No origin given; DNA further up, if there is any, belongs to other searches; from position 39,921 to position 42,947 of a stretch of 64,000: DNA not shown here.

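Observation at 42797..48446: kdpFABC-DE locus in decay: vapBC inserted between kdpC and kdpD, kdpA-kdpB out-of-frame deletion fusion, extra frameshift in kdpB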

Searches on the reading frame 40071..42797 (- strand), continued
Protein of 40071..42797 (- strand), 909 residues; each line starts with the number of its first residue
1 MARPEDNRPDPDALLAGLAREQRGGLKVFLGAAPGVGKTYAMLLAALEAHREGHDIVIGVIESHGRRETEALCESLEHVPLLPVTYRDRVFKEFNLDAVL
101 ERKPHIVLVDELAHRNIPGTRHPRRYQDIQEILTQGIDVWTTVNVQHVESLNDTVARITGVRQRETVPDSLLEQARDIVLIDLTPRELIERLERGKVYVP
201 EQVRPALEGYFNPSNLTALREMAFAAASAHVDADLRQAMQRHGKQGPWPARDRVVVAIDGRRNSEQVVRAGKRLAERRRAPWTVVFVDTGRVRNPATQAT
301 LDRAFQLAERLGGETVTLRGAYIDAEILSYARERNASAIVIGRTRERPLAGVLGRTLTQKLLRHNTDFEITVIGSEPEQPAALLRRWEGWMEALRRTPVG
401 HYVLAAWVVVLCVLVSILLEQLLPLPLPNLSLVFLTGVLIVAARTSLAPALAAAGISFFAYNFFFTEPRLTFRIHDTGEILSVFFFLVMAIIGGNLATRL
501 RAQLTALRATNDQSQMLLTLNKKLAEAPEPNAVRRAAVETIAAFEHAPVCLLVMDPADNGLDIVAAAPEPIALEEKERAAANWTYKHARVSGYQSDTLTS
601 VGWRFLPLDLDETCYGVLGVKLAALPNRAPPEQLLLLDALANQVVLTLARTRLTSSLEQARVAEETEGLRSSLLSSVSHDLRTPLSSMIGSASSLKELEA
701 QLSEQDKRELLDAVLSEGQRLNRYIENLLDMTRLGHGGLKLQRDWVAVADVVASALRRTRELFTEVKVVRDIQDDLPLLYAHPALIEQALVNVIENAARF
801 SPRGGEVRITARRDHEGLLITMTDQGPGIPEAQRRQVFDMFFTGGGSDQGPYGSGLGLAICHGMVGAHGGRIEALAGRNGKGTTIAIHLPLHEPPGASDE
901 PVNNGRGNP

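Call 53: find_homologous_proteins(query=window:40071-42797:-, max_evalue=1e-50)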
Query window:40071-42797:- (909 aa): 8000 proteins with E <= 1e-50 among 8000 candidates; the best 120 are listed.
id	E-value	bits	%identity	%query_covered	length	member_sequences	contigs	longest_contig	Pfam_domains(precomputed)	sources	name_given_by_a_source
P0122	0.0e+0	1517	88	86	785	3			PF00512.32,PF13493.12,PF02702.24,PF00582.33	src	-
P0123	0.0e+0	1458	73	100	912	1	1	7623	PF02518.32,PF00512.32,PF13493.12,PF02702.24,PF00582.33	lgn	-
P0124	0.0e+0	1443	73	100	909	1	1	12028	PF02518.32,PF00512.32,PF13493.12,PF02702.24,PF00582.33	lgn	-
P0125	0.0e+0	1423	72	99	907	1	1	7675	PF02518.32,PF00512.32,PF13493.12,PF02702.24,PF00582.33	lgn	-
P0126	0.0e+0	1400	71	100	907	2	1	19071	PF13581.13,PF02518.32,PF00512.32,PF13493.12,PF02702.24,PF00582.33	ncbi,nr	ncbi:MAG: sensor histidine kinase KdpD [Nitrococcus sp.]|nr:sensor histidine kinase KdpD [Nitrococcu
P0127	0.0e+0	1389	71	99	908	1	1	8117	PF02518.32,PF00512.32,PF13493.12,PF02702.24,PF00582.33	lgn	-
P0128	0.0e+0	1374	70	98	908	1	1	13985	PF02518.32,PF00512.32,PF13493.12,PF02702.24,PF00582.33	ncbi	-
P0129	0.0e+0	1363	70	99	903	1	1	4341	PF13581.13,PF02518.32,PF00512.32,PF13493.12,PF02702.24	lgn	-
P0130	0.0e+0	1336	68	98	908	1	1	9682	PF13581.13,PF02518.32,PF00512.32,PF13493.12,PF02702.24,PF00582.33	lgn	-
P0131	0.0e+0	1316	66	99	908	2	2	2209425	PF13581.13,PF02518.32,PF00512.32,PF13493.12,PF02702.24,PF00582.33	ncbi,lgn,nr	ncbi:sensor histidine kinase KdpD [Salinisphaera sp. USBA-960]|nr:sensor histidine kinase KdpD [Sali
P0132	0.0e+0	1310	67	99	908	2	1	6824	PF13581.13,PF02518.32,PF00512.32,PF13493.12,PF02702.24,PF00582.33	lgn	-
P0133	0.0e+0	1270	73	87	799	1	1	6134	PF02518.32,PF00512.32,PF13493.12,PF02702.24,PF00582.33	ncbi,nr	ncbi:MAG TPA: sensor histidine kinase KdpD, partial [Nitrococcus sp.]|nr:sensor histidine kinase Kdp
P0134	0.0e+0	1254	66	98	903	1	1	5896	PF13581.13,PF02518.32,PF00512.32,PF13493.12,PF02702.24,PF00582.33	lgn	-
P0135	0.0e+0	1197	63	98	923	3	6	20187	PF02518.32,PF00512.32,PF13493.12,PF02702.24,PF00582.33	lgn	-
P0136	0.0e+0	1180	63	98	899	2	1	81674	PF13581.13,PF02518.32,PF00512.32,PF13493.12,PF02702.24,PF00582.33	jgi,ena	-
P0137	0.0e+0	1169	61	99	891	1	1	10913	PF13581.13,PF02518.32,PF00512.32,PF13493.12,PF02702.24,PF00582.33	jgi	jgi:two-component system sensor histidine kinase KdpD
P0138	0.0e+0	1168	61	99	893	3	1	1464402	PF02518.32,PF00512.32,PF13493.12,PF02702.24,PF00582.33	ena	-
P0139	0.0e+0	1152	60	99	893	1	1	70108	PF13581.13,PF02518.32,PF00512.32,PF13493.12,PF02702.24,PF00582.33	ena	-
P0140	0.0e+0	1151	60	99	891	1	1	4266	PF02518.32,PF13492.13,PF00512.32,PF13493.12,PF02702.24,PF00582.33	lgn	-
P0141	0.0e+0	1151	60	98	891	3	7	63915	PF02518.32,PF00512.32,PF13493.12,PF02702.24,PF00582.33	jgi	jgi:two-component system sensor histidine kinase KdpD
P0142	0.0e+0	1149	60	98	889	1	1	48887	PF02518.32,PF00512.32,PF13493.12,PF02702.24,PF00582.33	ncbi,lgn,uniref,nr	ncbi:sensor histidine kinase [Halochromatium roseum]|uniref:sensor histidine kinase n=1 Tax=Halochro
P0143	0.0e+0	1145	61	98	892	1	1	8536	PF02518.32,PF00512.32,PF13493.12,PF02702.24,PF00582.33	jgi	jgi:two-component system sensor histidine kinase KdpD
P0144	0.0e+0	1144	60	98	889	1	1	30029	PF02518.32,PF00512.32,PF13493.12,PF02702.24,PF00582.33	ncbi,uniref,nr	ncbi:MAG: sensor histidine kinase KdpD [Lamprobacter sp.]|uniref:sensor histidine kinase KdpD n=1 Ta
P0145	0.0e+0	1142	61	99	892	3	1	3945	PF13581.13,PF02518.32,PF00512.32,PF13493.12,PF02702.24,PF00582.33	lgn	-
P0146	0.0e+0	1141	60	98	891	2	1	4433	PF13581.13,PF02518.32,PF00512.32,PF13493.12,PF02702.24,PF00582.33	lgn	-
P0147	0.0e+0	1140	60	98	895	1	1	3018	PF02518.32,PF00512.32,PF13493.12,PF02702.24,PF00582.33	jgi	-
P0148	0.0e+0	1140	60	98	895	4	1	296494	PF13581.13,PF02518.32,PF00512.32,PF13493.12,PF02702.24,PF00582.33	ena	-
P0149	0.0e+0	1135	60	99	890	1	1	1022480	PF13581.13,PF02518.32,PF00512.32,PF13493.12,PF02702.24,PF00582.33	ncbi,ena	-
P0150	0.0e+0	1134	61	98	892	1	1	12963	PF13581.13,PF02518.32,PF00512.32,PF13493.12,PF02702.24,PF00582.33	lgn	-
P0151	0.0e+0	1132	59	99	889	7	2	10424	PF02518.32,PF00512.32,PF13493.12,PF02702.24,PF00582.33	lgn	-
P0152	0.0e+0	1130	59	98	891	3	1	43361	PF13581.13,PF02518.32,PF13492.13,PF00512.32,PF13493.12,PF02702.24,PF00582.33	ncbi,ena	-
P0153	0.0e+0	1106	58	98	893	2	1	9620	PF02518.32,PF00512.32,PF13493.12,PF02702.24,PF00582.33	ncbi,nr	ncbi:MAG: sensor histidine kinase KdpD [Xanthomonadales bacterium]|nr:sensor histidine kinase KdpD [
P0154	0.0e+0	1098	58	99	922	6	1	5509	PF02518.32,PF00512.32,PF13493.12,PF02702.24,PF00582.33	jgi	-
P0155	0.0e+0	1097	59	99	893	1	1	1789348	PF13581.13,PF02518.32,PF00512.32,PF13493.12,PF02702.24,PF00582.33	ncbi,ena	-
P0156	0.0e+0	1096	59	97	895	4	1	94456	PF02518.32,PF13492.13,PF00512.32,PF13493.12,PF02702.24,PF00582.33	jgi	-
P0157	0.0e+0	1096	58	99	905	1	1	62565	PF13581.13,PF02518.32,PF00512.32,PF13493.12,PF02702.24,PF00582.33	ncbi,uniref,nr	ncbi:sensor histidine kinase KdpD [Thiocapsa sp.]|uniref:sensor histidine kinase n=1 Tax=Thiocapsa s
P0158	0.0e+0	1095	58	99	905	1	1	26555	PF13581.13,PF02518.32,PF00512.32,PF13493.12,PF02702.24,PF00582.33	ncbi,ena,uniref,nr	ncbi:sensor histidine kinase KdpD [Thiocapsa sp.]|uniref:sensor histidine kinase KdpD n=1 Tax=Thioca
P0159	0.0e+0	1092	58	98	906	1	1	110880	PF13581.13,PF02518.32,PF00512.32,PF13493.12,PF02702.24,PF00582.33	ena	-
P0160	0.0e+0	1092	86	56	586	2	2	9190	PF02518.32,PF13493.12,PF02702.24,PF00582.33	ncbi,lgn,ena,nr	ncbi:MAG: DUF4118 domain-containing protein [Gammaproteobacteria bacterium]|nr:DUF4118 domain-contai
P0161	0.0e+0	1090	56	99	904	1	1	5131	PF02518.32,PF00512.32,PF13493.12,PF02702.24,PF00582.33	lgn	-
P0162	0.0e+0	1089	57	98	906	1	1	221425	PF13581.13,PF02518.32,PF00512.32,PF13493.12,PF02702.24,PF00582.33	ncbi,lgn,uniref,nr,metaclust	ncbi:sensor histidine kinase [Thiocapsa roseopersicina]|uniref:histidine kinase n=1 Tax=Thiocapsa ro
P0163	0.0e+0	1087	58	98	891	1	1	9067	PF13581.13,PF02518.32,PF00512.32,PF13493.12,PF02702.24,PF00582.33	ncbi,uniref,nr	ncbi:two-component system sensor histidine kinase KdpD [Methylohalomonas lacus]|uniref:histidine kin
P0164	0.0e+0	1087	58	98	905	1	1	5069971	PF13581.13,PF02518.32,PF00512.32,PF13493.12,PF02702.24,PF00582.33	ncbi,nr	ncbi:Osmosensitive K channel His kinase sensor [Thiocapsa sp. KS1]|nr:sensor histidine kinase KdpD [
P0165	0.0e+0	1085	56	98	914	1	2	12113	PF02518.32,PF00512.32,PF13493.12,PF02702.24,PF00582.33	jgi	jgi:two-component system sensor histidine kinase KdpD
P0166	0.0e+0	1082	58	99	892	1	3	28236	PF02518.32,PF00512.32,PF13493.12,PF02702.24,PF00582.33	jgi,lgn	-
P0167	0.0e+0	1078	57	99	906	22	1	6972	PF13581.13,PF02518.32,PF13492.13,PF00512.32,PF13493.12,PF02702.24,PF00582.33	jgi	jgi:two-component system, OmpR family, sensor histidine kinase KdpD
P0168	0.0e+0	1075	59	97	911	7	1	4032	PF02518.32,PF00512.32,PF13493.12,PF02702.24,PF00582.33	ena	-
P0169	0.0e+0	1073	58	98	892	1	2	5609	PF13581.13,PF02518.32,PF13492.13,PF00512.32,PF13493.12,PF02702.24,PF00582.33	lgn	-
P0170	0.0e+0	1070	56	98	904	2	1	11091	PF02518.32,PF00512.32,PF13493.12,PF02702.24,PF00582.33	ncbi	-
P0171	0.0e+0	1063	58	96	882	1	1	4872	PF02518.32,PF00512.32,PF13493.12,PF02702.24,PF00582.33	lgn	-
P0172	0.0e+0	1058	58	98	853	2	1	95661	PF02518.32,PF00512.32,PF13493.12,PF02702.24,PF00582.33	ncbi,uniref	ncbi:sensor histidine kinase KdpD [Thioalkalicoccus limnaeus]|uniref:histidine kinase n=1 Tax=Thioal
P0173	0.0e+0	1048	57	99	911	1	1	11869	PF13581.13,PF02518.32,PF00512.32,PF13493.12,PF02702.24,PF00582.33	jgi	jgi:two-component system sensor histidine kinase KdpD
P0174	0.0e+0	1047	56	98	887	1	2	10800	PF13581.13,PF02518.32,PF13492.13,PF00512.32,PF13493.12,PF02702.24,PF00582.33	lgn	-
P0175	0.0e+0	1045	56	98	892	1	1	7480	PF02518.32,PF00512.32,PF13493.12,PF02702.24,PF00582.33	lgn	-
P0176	0.0e+0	1045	57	98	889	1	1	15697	PF02518.32,PF00512.32,PF13493.12,PF02702.24,PF00582.33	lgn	-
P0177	0.0e+0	1042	56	99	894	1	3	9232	PF02518.32,PF00512.32,PF13493.12,PF02702.24,PF00582.33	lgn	-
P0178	0.0e+0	1041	56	98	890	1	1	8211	PF13581.13,PF02518.32,PF00512.32,PF13493.12,PF02702.24,PF00582.33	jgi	jgi:two-component system sensor histidine kinase KdpD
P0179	0.0e+0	1028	54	98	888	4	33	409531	PF02518.32,PF00512.32,PF13493.12,PF02702.24,PF00582.33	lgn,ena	-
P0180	0.0e+0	1027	55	98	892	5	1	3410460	PF02518.32,PF00512.32,PF13493.12,PF02702.24,PF00582.33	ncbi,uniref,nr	ncbi:sensor histidine kinase [Marinobacter subterrani]|uniref:histidine kinase n=1 Tax=Marinobacter 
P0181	0.0e+0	1025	59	89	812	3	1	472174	PF00512.32,PF13493.12,PF02702.24,PF00582.33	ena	-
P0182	0.0e+0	1016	54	98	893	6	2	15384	PF02518.32,PF00512.32,PF13493.12,PF02702.24,PF00582.33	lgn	-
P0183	0.0e+0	1014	54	98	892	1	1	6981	PF02518.32,PF00512.32,PF13493.12,PF02702.24,PF00582.33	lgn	-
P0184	0.0e+0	1013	54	98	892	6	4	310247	PF02518.32,PF00512.32,PF13493.12,PF02702.24,PF00582.33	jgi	jgi:two-component system sensor histidine kinase KdpD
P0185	0.0e+0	1013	54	98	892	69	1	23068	PF02518.32,PF00512.32,PF13493.12,PF02702.24,PF00582.33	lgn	-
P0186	0.0e+0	1011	54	98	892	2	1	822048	PF02518.32,PF00512.32,PF13493.12,PF02702.24,PF00582.33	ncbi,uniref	ncbi:DUF4118 domain-containing protein [Marinobacter sp. HN1S83]|uniref:DUF4118 domain-containing pr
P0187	4.8e-298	1009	54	99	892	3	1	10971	PF02518.32,PF00512.32,PF13493.12,PF02702.24,PF00582.33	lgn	-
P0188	1.2e-297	1008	55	98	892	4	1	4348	PF02518.32,PF00512.32,PF13493.12,PF02702.24,PF00582.33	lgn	-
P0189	2.1e-297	1007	53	98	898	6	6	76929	PF02518.32,PF00512.32,PF13493.12,PF02702.24,PF00582.33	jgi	jgi:two-component system sensor histidine kinase KdpD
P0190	2.5e-297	1007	54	98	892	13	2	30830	PF02518.32,PF00512.32,PF13493.12,PF02702.24,PF00582.33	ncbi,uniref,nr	ncbi:sensor histidine kinase [Marinobacter nauticus]|uniref:histidine kinase n=1 Tax=Marinobacter na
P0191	2.8e-297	1007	53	98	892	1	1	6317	PF02518.32,PF00512.32,PF13493.12,PF02702.24,PF00582.33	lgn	-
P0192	3.6e-296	1003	54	98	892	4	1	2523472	PF02518.32,PF00512.32,PF13493.12,PF02702.24,PF00582.33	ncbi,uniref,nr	ncbi:sensor histidine kinase [Marinobacter adhaerens]|uniref:sensor histidine kinase n=1 Tax=Marinob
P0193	7.2e-296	1002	54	98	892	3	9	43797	PF02518.32,PF00512.32,PF13493.12,PF02702.24,PF00582.33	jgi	jgi:two-component system sensor histidine kinase KdpD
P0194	8.4e-296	1002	54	98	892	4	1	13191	PF02518.32,PF00512.32,PF13493.12,PF02702.24,PF00582.33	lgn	-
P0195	3.9e-294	996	53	98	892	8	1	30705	PF02518.32,PF00512.32,PF13493.12,PF02702.24,PF00582.33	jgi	-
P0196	1.2e-293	995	53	98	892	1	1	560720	PF02518.32,PF00512.32,PF13493.12,PF02702.24,PF00582.33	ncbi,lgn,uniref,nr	ncbi:sensor histidine kinase [Ectothiorhodospira marina]|uniref:histidine kinase n=1 Tax=Ectothiorho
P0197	5.4e-293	992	53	97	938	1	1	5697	PF02518.32,PF13492.13,PF00512.32,PF13493.12,PF02702.24,PF00582.33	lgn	-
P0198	6.2e-293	992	53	98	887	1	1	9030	PF02518.32,PF00512.32,PF13493.12,PF02702.24,PF00582.33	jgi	-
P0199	4.0e-292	990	53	98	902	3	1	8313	PF13581.13,PF02518.32,PF00512.32,PF13493.12,PF02702.24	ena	-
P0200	4.9e-292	989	53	98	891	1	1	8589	PF02518.32,PF00512.32,PF13493.12,PF02702.24,PF00582.33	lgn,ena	-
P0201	2.3e-288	977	53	98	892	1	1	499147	PF02518.32,PF00512.32,PF13493.12,PF02702.24,PF00582.33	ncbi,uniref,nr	ncbi:sensor histidine kinase KdpD [Alcanivorax sp. JB21]|uniref:sensor histidine kinase n=1 Tax=Alca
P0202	6.8e-288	976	53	98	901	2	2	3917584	PF02518.32,PF00512.32,PF13493.12,PF02702.24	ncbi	ncbi:sensor histidine kinase KdpD [Halomonas shantousis]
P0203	2.4e-287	974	53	99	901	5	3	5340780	PF02518.32,PF00512.32,PF13493.12,PF02702.24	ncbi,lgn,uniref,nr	ncbi:two-component sensor histidine kinase [Halomonas cupida]|uniref:histidine kinase n=1 Tax=Halomo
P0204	1.3e-284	965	52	99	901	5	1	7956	PF02518.32,PF00512.32,PF13493.12,PF02702.24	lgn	-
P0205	9.9e-284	962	53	99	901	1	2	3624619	PF02518.32,PF13492.13,PF00512.32,PF13493.12,PF02702.24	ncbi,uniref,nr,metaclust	ncbi:sensor histidine kinase [Kushneria phosphatilytica]|uniref:histidine kinase n=1 Tax=Kushneria p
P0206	7.1e-283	959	52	99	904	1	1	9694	PF13581.13,PF02518.32,PF00512.32,PF13493.12,PF02702.24,PF00582.33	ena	-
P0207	1.4e-282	958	53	97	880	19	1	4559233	PF02518.32,PF13492.13,PF00512.32,PF13493.12,PF02702.24,PF00582.33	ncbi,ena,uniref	ncbi:DUF4118 domain-containing protein [Alloalcanivorax xenomutans]|uniref:DUF4118 domain-containing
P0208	1.3e-281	955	58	86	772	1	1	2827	PF00512.32,PF13493.12,PF02702.24,PF00582.33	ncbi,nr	ncbi:MAG: sensor histidine kinase KdpD, partial [Wenzhouxiangella sp.]|nr:sensor histidine kinase Kd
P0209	5.0e-281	953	52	99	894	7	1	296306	PF02518.32,PF00512.32,PF13493.12,PF02702.24,PF00582.33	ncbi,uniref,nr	ncbi:sensor histidine kinase KdpD [Marinobacter xestospongiae]|uniref:histidine kinase n=1 Tax=Marin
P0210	6.4e-279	946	51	98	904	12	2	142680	PF02518.32,PF00512.32,PF13493.12,PF02702.24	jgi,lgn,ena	-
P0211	1.3e-278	945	51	98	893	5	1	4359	PF02518.32,PF13492.13,PF00512.32,PF13493.12,PF02702.24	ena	-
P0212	3.7e-278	943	53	98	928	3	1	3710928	PF13581.13,PF02518.32,PF00512.32,PF13493.12,PF02702.24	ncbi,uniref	ncbi:ATP-binding protein [Kushneria sp. Sum13]|uniref:ATP-binding protein n=1 Tax=Kushneria sp. Sum1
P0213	4.1e-277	940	52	100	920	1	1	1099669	PF02518.32,PF00512.32,PF13493.12,PF02702.24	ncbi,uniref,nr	ncbi:two-component sensor histidine kinase [Kushneria pakistanensis]|uniref:histidine kinase n=1 Tax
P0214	1.5e-276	938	52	98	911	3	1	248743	PF02518.32,PF00512.32,PF13493.12,PF02702.24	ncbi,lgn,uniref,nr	uniref:sensor histidine kinase n=1 Tax=Halomonas sp. TaxID=1486246 RepID=UPI002621FF8C|nr:sensor his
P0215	5.3e-275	933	52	97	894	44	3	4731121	PF02518.32,PF13492.13,PF00512.32,PF13493.12,PF02702.24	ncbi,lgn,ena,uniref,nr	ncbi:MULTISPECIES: sensor histidine kinase KdpD [Halomonadaceae]|uniref:histidine kinase n=2 Tax=Vre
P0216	1.1e-274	932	52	97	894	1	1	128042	PF02518.32,PF13492.13,PF00512.32,PF13493.12,PF02702.24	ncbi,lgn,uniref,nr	ncbi:two-component system, OmpR family, sensor histidine kinase KdpD [Vreelandella subterranea]|unir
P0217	2.9e-274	930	52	97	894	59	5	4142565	PF02518.32,PF13492.13,PF00512.32,PF13493.12,PF02702.24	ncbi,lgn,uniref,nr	ncbi:sensor histidine kinase [Halomonas sp. TD01]|uniref:sensor histidine kinase n=1 Tax=Halomonas s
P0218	7.1e-274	929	52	97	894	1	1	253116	PF02518.32,PF13492.13,PF00512.32,PF13493.12,PF02702.24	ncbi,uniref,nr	ncbi:sensor histidine kinase [Vreelandella lutescens]|uniref:histidine kinase n=1 Tax=Vreelandella l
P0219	7.4e-274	929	52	96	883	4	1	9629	PF02518.32,PF00512.32,PF13493.12,PF02702.24,PF00582.33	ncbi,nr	ncbi:MAG: sensor histidine kinase KdpD [Marinobacter sp.]|nr:sensor histidine kinase KdpD [Marinobac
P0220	1.9e-273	928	52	97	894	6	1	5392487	PF02518.32,PF13492.13,PF00512.32,PF13493.12,PF02702.24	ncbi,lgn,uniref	ncbi:ATP-binding protein [Vreelandella titanicae]|uniref:ATP-binding protein n=1 Tax=Vreelandella ti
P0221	2.2e-273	928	51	97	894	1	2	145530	PF02518.32,PF13492.13,PF00512.32,PF13493.12,PF02702.24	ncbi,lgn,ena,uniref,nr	ncbi:sensor histidine kinase KdpD [Halomonas meridiana]|uniref:sensor histidine kinase n=1 Tax=Vreel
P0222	2.5e-273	927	52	97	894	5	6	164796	PF02518.32,PF13492.13,PF00512.32,PF13493.12,PF02702.24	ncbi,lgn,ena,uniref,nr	ncbi:sensor histidine kinase [Vreelandella hamiltonii]|uniref:histidine kinase n=1 Tax=Vreelandella 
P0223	4.1e-273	927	59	85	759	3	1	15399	PF00512.32,PF13493.12,PF02702.24,PF00582.33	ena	-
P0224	8.5e-273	926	52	97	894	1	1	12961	PF02518.32,PF13492.13,PF00512.32,PF13493.12,PF02702.24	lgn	-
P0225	5.6e-272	923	51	97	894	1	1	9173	PF02518.32,PF13492.13,PF00512.32,PF13493.12,PF02702.24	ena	-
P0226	1.3e-271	922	51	97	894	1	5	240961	PF02518.32,PF13492.13,PF00512.32,PF13493.12,PF02702.24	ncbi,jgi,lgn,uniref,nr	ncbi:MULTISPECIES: sensor histidine kinase KdpD [unclassified Halomonas]|jgi:two-component system se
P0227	1.5e-271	921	52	96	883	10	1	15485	PF02518.32,PF00512.32,PF13493.12,PF02702.24,PF00582.33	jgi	-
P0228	4.0e-271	920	51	97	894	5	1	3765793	PF02518.32,PF13492.13,PF00512.32,PF13493.12,PF02702.24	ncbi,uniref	ncbi:ATP-binding protein [Vreelandella zhaodongensis]|uniref:ATP-binding protein n=1 Tax=Vreelandell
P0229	5.7e-271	920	51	98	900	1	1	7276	PF13581.13,PF02518.32,PF00512.32,PF13493.12,PF02702.24,PF00582.33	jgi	jgi:two-component system, OmpR family, sensor histidine kinase KdpD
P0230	5.7e-271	920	51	98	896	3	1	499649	PF02518.32,PF13492.13,PF00512.32,PF13493.12,PF02702.24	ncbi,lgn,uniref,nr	ncbi:sensor histidine kinase [Halomonas dongshanensis]|uniref:histidine kinase n=1 Tax=Halomonas don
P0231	1.5e-270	918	50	100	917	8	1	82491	PF02518.32,PF13492.13,PF00512.32,PF13493.12,PF02702.24,PF00582.33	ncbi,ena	-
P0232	1.6e-270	918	51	97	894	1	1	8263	PF02518.32,PF13492.13,PF00512.32,PF13493.12,PF02702.24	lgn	-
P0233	3.1e-270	917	51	97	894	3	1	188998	PF02518.32,PF13492.13,PF00512.32,PF13493.12,PF02702.24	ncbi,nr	ncbi:MAG: sensor histidine kinase KdpD [Halomonas sp.]|nr:sensor histidine kinase KdpD [Halomonas sp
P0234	8.5e-270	916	51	98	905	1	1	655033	PF02518.32,PF00512.32,PF13493.12,PF02702.24,PF00582.33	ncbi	-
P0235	1.1e-269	915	50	97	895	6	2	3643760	PF02518.32,PF13492.13,PF00512.32,PF13493.12,PF02702.24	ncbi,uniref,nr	ncbi:sensor histidine kinase [Vreelandella profundi]|uniref:sensor histidine kinase n=1 Tax=Vreeland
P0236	1.3e-269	915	52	98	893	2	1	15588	PF02518.32,PF00512.32,PF13493.12,PF02702.24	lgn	-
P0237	1.7e-269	915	50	98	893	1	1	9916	PF02518.32,PF00512.32,PF13493.12,PF02702.24,PF00582.33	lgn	-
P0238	3.7e-269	914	51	97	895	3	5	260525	PF02518.32,PF00512.32,PF13401.13,PF13493.12,PF02702.24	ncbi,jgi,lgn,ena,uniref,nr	ncbi:hypothetical protein LCGC14_0097720 [marine sediment metagenome]|uniref:Histidine kinase domain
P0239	7.1e-269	913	51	98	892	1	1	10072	PF02518.32,PF00512.32,PF13493.12,PF02702.24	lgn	-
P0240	8.4e-269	912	51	98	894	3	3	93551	PF02518.32,PF13492.13,PF00512.32,PF13493.12,PF02702.24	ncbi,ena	-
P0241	4.2e-268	910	51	97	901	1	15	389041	PF02518.32,PF13492.13,PF00512.32,PF13493.12,PF02702.24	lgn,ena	-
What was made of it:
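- All named best hits for KdpD are Gammaproteobacteria: Nitrococcus 71-73%, then Salinisphaera, Thiocapsa, Marinobacter and Halomonas (call 53).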
